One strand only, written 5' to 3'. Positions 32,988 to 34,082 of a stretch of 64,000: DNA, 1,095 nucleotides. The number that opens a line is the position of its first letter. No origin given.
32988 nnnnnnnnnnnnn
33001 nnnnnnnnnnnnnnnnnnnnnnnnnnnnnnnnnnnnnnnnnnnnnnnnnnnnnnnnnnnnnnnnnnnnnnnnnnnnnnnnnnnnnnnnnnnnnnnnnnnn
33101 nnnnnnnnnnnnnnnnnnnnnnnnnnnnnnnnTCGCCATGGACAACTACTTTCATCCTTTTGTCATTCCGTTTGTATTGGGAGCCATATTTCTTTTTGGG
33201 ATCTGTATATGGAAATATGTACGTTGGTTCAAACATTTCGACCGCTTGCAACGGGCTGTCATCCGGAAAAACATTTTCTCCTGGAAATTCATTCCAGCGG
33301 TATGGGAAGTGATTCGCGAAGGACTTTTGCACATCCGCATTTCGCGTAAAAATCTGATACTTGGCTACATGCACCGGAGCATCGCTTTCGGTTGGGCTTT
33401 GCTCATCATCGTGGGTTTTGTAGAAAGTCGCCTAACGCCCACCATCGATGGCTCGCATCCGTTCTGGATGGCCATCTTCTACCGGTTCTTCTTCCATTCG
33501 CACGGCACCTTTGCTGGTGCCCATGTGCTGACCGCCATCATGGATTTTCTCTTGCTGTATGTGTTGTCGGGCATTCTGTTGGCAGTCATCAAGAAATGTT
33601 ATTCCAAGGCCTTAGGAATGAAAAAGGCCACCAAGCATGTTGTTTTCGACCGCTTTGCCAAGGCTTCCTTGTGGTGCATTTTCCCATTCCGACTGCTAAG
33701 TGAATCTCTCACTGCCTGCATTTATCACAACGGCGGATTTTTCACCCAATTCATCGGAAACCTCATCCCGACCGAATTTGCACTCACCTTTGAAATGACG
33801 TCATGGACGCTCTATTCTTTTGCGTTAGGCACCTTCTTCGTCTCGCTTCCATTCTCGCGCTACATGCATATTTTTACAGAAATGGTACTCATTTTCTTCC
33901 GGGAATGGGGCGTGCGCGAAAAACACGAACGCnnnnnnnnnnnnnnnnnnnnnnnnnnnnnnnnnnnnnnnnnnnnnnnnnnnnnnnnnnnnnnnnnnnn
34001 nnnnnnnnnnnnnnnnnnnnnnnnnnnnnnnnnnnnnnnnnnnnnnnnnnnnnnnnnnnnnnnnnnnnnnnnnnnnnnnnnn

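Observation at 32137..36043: Four-gene heterodisulfide-reductase-like module (HdrC-like x2, membrane DsrMK/HdrED-like fusion, HdrB-like) without any flavoprotein partner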

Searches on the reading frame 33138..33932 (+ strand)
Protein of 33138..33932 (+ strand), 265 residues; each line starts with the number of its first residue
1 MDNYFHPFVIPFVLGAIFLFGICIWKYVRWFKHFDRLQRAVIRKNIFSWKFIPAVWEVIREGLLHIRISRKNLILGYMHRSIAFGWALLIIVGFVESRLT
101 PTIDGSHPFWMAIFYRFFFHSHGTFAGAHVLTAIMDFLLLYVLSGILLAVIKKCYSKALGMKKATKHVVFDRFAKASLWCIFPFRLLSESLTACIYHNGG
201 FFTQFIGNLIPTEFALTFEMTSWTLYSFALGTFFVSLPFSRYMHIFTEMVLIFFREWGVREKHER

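Call 87: search_protein_families(library=pfam, proteins=[window:33138-33932:+], max_evalue=10)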
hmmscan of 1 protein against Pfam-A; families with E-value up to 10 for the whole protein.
window:33138-33932:+ (265 aa): 0 families
